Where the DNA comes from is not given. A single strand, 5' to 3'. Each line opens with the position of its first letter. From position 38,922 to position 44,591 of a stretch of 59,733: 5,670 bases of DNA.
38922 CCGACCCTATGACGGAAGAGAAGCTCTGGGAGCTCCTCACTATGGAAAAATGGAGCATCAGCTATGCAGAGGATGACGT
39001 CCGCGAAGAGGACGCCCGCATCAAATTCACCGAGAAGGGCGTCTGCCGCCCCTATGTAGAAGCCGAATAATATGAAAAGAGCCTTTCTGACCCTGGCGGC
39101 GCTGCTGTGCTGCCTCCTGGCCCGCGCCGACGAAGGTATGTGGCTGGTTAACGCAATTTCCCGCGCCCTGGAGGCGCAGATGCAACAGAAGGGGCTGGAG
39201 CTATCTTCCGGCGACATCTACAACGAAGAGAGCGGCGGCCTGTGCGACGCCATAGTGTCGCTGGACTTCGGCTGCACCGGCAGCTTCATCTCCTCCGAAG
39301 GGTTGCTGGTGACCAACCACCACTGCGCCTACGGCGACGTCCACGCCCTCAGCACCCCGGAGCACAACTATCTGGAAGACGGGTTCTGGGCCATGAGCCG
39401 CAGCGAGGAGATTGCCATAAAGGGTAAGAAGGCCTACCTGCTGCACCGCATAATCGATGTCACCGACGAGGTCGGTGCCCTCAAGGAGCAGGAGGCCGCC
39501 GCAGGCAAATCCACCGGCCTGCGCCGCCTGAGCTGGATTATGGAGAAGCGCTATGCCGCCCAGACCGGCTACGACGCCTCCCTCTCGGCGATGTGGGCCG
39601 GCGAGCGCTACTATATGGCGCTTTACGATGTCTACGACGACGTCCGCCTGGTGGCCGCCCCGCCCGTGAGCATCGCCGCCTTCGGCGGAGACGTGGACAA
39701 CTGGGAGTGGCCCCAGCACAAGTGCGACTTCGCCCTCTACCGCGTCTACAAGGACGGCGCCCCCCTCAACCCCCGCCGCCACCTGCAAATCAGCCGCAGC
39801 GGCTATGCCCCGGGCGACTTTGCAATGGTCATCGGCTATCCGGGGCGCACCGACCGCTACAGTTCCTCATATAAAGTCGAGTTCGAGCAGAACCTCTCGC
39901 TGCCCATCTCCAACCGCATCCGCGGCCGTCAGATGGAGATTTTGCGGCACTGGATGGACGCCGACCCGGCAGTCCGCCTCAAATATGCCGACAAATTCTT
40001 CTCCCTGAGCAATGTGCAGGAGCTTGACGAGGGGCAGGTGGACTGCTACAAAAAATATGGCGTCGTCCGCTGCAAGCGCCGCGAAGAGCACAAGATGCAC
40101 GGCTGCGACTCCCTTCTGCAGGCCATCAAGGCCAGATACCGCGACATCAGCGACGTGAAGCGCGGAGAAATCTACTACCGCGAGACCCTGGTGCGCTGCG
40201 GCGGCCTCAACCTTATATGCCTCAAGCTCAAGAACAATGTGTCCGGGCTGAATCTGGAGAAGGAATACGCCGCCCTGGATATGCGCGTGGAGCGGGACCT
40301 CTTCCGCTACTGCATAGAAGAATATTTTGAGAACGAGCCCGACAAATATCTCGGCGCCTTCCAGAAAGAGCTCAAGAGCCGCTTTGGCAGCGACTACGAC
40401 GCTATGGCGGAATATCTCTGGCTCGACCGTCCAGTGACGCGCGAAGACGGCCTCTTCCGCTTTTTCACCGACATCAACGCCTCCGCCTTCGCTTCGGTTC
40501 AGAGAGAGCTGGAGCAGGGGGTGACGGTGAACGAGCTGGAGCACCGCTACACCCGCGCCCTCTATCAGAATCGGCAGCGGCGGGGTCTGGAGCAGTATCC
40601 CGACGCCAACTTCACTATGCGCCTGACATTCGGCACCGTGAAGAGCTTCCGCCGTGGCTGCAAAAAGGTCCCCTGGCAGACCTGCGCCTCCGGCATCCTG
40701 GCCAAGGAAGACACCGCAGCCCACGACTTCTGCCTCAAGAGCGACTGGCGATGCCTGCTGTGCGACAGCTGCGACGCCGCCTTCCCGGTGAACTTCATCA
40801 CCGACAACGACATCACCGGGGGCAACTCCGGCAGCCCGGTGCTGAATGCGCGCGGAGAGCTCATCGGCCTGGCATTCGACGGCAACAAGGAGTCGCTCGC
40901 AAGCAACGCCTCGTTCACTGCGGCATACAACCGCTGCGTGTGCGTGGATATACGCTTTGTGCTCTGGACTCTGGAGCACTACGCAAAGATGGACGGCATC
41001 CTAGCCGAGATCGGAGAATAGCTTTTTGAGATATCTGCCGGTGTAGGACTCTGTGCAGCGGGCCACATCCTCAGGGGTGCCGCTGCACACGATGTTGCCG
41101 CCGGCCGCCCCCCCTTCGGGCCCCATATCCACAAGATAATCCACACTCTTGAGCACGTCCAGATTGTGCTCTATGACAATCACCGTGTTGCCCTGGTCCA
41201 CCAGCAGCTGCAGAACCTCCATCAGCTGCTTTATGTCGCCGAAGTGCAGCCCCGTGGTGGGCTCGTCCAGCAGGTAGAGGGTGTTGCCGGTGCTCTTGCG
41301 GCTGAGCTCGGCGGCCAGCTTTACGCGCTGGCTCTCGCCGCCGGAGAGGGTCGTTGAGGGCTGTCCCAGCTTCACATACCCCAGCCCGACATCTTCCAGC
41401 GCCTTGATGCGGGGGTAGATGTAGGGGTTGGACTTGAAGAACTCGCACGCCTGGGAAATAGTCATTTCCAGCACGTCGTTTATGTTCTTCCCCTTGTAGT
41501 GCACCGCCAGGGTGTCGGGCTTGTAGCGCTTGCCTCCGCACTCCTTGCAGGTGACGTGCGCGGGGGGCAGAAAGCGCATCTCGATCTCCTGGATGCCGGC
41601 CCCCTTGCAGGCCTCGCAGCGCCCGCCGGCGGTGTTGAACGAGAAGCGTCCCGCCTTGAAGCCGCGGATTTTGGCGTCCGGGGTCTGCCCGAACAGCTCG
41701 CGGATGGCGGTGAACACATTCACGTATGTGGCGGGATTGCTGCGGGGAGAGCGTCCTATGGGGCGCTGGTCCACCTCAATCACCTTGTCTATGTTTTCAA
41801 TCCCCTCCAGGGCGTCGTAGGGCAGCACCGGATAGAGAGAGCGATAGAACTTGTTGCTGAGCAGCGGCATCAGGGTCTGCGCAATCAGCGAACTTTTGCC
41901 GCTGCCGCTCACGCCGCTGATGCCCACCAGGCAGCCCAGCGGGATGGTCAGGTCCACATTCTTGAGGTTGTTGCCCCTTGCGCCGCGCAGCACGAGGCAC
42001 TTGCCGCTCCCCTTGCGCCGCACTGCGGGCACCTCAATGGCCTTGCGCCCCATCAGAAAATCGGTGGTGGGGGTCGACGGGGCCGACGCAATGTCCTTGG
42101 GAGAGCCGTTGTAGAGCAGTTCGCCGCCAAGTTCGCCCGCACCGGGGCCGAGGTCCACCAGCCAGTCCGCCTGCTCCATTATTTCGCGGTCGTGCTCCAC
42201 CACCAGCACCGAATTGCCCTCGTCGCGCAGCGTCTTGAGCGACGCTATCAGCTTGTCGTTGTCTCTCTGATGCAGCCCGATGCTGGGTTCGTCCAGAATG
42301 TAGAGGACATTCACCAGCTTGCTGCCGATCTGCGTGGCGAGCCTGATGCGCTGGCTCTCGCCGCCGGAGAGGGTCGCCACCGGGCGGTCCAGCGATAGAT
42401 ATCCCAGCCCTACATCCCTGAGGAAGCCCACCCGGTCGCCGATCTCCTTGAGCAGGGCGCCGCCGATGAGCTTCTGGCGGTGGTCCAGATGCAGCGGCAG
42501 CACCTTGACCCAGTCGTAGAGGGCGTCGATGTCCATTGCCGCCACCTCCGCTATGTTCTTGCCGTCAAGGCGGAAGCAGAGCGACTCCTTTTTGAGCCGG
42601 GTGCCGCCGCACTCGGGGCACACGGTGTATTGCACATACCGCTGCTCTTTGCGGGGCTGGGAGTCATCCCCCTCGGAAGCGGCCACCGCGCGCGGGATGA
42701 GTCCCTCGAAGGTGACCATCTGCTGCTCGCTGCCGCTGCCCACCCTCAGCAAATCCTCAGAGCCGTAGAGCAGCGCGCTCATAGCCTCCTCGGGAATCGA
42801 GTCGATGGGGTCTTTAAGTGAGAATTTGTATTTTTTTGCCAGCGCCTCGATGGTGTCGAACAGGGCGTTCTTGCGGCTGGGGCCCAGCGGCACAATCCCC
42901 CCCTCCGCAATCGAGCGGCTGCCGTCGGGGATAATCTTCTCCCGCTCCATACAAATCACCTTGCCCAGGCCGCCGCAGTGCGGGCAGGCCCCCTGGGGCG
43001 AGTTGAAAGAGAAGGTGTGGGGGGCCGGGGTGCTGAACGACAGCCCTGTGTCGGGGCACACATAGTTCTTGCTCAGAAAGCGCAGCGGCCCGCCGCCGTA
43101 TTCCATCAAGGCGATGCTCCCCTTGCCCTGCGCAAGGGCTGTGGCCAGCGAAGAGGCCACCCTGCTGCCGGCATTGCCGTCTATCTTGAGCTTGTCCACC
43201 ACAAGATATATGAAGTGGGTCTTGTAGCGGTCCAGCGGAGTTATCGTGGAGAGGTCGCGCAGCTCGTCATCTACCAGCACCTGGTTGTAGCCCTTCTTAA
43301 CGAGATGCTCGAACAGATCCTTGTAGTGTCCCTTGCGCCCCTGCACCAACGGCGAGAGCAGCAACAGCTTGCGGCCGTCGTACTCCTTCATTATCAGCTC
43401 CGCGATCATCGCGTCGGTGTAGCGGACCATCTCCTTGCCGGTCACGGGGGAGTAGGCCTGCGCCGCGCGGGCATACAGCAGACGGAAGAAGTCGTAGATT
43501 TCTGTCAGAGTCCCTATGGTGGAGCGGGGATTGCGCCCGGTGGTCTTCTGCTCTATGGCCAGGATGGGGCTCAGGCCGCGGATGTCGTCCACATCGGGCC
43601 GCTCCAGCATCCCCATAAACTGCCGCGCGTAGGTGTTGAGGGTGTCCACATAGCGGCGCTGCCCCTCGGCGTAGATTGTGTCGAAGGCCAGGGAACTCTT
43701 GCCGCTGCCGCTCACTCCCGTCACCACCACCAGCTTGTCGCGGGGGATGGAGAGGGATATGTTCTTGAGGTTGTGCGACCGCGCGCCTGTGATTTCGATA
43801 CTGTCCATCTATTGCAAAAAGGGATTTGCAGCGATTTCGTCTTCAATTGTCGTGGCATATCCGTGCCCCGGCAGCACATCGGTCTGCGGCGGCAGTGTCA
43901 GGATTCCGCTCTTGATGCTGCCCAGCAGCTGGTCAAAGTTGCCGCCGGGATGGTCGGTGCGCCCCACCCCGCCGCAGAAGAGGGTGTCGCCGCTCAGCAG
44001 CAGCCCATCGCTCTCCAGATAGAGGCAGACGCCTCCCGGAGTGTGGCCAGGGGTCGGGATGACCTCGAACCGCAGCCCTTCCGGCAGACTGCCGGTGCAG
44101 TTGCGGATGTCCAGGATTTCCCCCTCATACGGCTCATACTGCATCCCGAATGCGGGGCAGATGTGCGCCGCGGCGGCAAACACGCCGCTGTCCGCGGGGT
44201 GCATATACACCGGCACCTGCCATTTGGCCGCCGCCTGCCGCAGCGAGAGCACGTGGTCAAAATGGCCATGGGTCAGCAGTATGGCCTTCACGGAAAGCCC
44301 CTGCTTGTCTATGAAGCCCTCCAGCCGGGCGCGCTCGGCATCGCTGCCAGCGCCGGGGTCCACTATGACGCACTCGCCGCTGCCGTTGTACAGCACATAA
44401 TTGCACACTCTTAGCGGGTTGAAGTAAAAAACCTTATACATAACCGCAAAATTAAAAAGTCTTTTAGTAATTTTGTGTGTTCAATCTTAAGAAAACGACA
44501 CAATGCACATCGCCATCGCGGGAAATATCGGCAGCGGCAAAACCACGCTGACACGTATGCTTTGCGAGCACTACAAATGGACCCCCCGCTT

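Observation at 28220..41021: Candidate protease-associated TonB-dependent import locus with a redox module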

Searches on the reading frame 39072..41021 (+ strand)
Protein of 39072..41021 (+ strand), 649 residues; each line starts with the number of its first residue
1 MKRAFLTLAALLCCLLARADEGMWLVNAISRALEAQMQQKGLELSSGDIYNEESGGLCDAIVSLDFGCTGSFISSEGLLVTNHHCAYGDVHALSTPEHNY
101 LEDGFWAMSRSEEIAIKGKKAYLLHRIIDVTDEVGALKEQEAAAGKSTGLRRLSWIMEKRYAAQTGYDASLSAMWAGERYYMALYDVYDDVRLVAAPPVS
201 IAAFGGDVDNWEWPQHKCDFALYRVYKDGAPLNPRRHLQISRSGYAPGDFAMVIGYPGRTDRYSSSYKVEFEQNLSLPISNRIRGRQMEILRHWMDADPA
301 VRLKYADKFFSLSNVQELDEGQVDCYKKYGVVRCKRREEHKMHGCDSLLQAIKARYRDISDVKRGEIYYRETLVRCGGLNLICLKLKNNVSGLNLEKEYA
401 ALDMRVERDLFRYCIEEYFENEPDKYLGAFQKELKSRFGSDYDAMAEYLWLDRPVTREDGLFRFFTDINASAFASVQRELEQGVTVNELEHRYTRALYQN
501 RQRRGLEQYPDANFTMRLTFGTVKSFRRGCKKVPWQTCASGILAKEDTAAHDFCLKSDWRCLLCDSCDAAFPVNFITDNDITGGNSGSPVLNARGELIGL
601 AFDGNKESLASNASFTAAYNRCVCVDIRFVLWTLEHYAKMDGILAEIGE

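Call 5: search_protein_families(library=pfam, proteins=[window:39072-41021:+], max_evalue=0.01)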
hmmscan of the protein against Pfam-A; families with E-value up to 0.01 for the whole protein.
window:39072-41021:+ (649 aa): 4 families
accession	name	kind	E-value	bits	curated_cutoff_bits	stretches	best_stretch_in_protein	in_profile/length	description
PF10459.15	Peptidase_S46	-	2.4e-156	522.8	22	2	19-344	1-336/698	Peptidase S46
PF13365.12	Trypsin_2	-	7.8e-11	43.3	27.6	1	576-600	120-144/144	Trypsin-like peptidase domain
PF00089.32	Trypsin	-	9.5e-07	29.3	20.6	0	64-92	18-52/220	Trypsin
PF00949.27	Peptidase_S7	-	0.0045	17.3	20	1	576-606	88-118/131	Peptidase S7, Flavivirus NS3 serine protease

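Call 6: search_protein_families(library=ncbifam, proteins=[window:39072-41021:+], max_evalue=0.01)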
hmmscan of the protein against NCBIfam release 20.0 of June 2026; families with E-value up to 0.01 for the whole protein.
window:39072-41021:+ (649 aa): 5 families
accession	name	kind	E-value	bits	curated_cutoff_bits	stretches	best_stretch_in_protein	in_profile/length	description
NF053519.1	DipepPtdsDpp7Prph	equivalog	1.9e-113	380.3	1200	1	6-647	6-705/708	dipeptidyl-peptidase Dpp7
NF045841.1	Ig_SerProt_MIP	equivalog_domain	0.00015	21.5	125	1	576-619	305-348/401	MIP family Ig-specific serine endopeptidase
NF041521.1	HhoA_HhoB_HtrA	equivalog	0.0011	18.4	450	1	573-600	168-196/335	HhoA/HhoB/HtrA family serine endopeptidase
TIGR02037.1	degP_htrA_DO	subfamily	0.0022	17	416.2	1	574-600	170-197/434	Do family serine endopeptidase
NF033740.0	MarP_fam_protase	equivalog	0.0038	16.3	250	0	580-603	330-353/390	MarP family serine protease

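Call 64: search_solved_structures(query=window:39072-41021:+, max_evalue=1e-10, show_alignments=2)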
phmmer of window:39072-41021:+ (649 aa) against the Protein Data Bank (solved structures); distinct sequences matched with E-value up to 1e-10: 11.
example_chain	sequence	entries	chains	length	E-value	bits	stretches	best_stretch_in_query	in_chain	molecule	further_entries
4xzy_A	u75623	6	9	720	8.4e-90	305.5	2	2-330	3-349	Peptidase S46 | Asp/Glu-specific dipeptidyl-peptidase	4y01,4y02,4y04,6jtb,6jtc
5jwg_A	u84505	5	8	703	4.7e-87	296.4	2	20-321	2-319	Asp/Glu-specific dipeptidyl-peptidase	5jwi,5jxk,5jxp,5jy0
5sdc_A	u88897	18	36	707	7.8e-86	292.4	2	20-330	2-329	Asp/Glu-specific dipeptidyl-peptidase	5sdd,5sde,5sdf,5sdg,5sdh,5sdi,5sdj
5jwf_A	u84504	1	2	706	2e-85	291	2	20-330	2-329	Asp/Glu-specific dipeptidyl-peptidase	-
7dkb_A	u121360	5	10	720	3.1e-78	267.3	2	4-339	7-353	Dipeptidyl-peptidase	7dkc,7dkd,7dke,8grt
4y06_A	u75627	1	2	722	2.6e-75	257.6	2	9-344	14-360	Dipeptidyl aminopeptidase BII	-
3woj_A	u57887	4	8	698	1.6e-73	251.7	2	21-345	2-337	dipeptidyl aminopeptidase BII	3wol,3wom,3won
3woi_A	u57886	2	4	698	4.1e-73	250.3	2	21-345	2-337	dipeptidyl aminopeptidase BII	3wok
3woo_A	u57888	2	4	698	3.9e-72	247.1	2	21-345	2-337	dipeptidyl aminopeptidase BII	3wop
3woq_A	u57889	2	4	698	1.3e-70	242.1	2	21-345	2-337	dipeptidyl aminopeptidase BII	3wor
5jxf_A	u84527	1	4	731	1.3e-67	232.1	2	21-339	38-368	Asp/Glu-specific dipeptidyl-peptidase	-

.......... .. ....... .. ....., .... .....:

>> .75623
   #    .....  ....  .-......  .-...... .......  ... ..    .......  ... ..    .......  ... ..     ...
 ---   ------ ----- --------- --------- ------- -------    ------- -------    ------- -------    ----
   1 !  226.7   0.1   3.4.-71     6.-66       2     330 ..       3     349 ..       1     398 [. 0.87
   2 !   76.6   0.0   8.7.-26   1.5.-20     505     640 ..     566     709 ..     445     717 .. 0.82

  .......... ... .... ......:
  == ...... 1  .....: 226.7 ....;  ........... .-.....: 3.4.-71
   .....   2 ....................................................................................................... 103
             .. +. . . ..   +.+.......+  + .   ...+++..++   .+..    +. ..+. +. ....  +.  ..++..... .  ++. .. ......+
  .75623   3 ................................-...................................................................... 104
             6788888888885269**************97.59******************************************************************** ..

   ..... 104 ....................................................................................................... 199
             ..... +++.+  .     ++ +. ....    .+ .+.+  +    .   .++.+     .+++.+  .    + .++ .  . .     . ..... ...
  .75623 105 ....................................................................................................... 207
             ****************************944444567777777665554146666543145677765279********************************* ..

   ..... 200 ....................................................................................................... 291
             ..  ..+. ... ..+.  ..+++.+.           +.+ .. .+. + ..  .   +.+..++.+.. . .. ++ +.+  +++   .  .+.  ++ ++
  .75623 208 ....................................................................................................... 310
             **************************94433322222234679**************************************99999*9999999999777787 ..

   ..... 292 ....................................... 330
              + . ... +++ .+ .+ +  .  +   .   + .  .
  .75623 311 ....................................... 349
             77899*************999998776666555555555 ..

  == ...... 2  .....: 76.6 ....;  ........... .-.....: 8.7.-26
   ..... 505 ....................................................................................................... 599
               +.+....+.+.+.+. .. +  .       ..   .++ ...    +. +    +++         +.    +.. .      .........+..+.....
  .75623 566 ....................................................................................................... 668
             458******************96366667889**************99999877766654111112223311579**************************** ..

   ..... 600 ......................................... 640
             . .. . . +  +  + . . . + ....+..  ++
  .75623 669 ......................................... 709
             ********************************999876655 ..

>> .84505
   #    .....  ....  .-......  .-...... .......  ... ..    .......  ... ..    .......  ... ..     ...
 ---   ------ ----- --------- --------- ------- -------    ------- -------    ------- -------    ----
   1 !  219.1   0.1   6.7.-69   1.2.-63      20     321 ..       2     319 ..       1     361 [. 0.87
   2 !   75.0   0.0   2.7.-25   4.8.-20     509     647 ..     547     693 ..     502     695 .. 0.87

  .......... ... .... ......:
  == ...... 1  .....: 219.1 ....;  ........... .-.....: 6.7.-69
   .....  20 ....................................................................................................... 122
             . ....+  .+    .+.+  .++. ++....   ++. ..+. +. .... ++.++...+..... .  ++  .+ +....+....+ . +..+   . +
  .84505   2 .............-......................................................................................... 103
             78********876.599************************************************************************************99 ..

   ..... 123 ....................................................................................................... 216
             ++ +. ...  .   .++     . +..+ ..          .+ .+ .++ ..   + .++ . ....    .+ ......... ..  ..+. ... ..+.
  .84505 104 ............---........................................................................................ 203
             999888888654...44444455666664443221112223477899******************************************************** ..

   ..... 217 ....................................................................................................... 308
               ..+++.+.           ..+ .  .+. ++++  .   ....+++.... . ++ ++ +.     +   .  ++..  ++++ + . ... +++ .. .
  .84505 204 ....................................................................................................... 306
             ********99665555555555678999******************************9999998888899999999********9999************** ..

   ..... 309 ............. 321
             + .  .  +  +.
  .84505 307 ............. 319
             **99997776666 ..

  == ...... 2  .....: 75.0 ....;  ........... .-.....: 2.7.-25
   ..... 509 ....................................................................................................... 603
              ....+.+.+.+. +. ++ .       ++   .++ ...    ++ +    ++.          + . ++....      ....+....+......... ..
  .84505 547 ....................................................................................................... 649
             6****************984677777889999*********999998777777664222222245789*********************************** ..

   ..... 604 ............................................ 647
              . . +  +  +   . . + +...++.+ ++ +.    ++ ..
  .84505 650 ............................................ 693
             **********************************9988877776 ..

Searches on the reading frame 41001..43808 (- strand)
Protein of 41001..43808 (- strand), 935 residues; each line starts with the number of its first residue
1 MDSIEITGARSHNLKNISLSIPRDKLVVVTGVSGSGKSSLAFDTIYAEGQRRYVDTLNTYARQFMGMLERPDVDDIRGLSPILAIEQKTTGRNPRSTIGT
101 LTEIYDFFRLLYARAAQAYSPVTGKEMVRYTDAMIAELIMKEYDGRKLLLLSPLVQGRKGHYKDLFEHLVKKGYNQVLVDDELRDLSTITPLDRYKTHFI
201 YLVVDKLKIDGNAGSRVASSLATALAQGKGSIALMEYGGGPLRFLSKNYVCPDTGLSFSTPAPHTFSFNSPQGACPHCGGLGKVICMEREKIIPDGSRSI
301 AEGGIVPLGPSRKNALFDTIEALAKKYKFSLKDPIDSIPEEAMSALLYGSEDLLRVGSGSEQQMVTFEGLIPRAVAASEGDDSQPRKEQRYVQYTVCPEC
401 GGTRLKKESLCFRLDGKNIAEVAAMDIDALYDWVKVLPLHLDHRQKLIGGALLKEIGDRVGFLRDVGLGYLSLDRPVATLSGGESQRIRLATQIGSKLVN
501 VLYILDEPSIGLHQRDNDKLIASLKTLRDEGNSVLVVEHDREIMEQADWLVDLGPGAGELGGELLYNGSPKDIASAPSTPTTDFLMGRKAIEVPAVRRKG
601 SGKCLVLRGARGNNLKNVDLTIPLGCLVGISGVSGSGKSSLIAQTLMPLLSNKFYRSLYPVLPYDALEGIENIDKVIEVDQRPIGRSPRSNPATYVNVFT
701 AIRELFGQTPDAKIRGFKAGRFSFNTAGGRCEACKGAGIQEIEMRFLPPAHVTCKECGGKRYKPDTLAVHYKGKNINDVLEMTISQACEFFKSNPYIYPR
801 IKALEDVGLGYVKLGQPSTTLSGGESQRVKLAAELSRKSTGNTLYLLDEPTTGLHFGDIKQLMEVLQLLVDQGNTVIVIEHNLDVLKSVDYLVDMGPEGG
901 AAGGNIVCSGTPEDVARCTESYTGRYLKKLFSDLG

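Call 50: search_protein_families(library=pfam, proteins=[window:41001-43808:-], max_evalue=0.001)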
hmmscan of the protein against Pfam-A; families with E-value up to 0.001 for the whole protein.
window:41001-43808:- (935 aa): 10 families
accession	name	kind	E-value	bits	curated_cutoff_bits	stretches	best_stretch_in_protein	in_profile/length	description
PF17760.6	UvrA_inter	-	1.4e-26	93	23.3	1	133-233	4-104/109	UvrA interaction domain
PF00005.33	ABC_tran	-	6.2e-21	75.9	25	1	803-852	88-137/137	ABC transporter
PF17755.6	UvrA_DNA-bind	-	4.5e-18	66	23.2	1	290-386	3-104/110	UvrA DNA-binding domain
PF02463.25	SMC_N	-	2.6e-12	47.1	40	0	159-552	117-210/220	RecF/RecN/SMC N terminal domain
PF20703.3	nSTAND1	-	2.2e-07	31.3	27.1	0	10-42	19-51/379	Novel STAND NTPase 1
PF13191.12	AAA_16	-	2.1e-06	28.8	32.6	0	24-64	24-63/167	AAA ATPase domain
PF13555.12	AAA_29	-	1.8e-05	24.8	27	0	20-40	18-38/61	P-loop containing region of AAA domain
PF00684.25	DnaJ_CXXCXGXG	-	0.00015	22.4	32.7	0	729-761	16-51/65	DnaJ central domain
PF20720.3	nSTAND3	-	0.00025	21.2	27.2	0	23-46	16-39/155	Novel STAND NTPase 3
PF09723.15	Zn_ribbon_8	-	0.00086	19.7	34.4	0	249-280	6-34/41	Zinc ribbon domain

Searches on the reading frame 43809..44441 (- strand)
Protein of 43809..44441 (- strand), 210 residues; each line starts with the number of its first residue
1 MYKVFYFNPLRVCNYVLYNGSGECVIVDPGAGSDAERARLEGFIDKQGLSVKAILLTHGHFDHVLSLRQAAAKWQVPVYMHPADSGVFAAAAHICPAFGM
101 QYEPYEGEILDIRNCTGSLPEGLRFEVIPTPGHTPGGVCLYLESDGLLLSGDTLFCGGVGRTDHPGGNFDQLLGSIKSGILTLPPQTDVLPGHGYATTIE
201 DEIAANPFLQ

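Call 50: search_protein_families(library=pfam, proteins=[window:43809-44441:-], max_evalue=0.001)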
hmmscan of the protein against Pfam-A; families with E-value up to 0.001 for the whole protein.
window:43809-44441:- (210 aa): 2 families
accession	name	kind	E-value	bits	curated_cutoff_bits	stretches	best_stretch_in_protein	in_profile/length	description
PF00753.33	Lactamase_B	-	8.8e-35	120.9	22.7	1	10-193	3-196/196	Metallo-beta-lactamase superfamily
PF12706.13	Lactamase_B_2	-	1.3e-06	28.6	27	1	25-136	3-116/200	Beta-lactamase superfamily domain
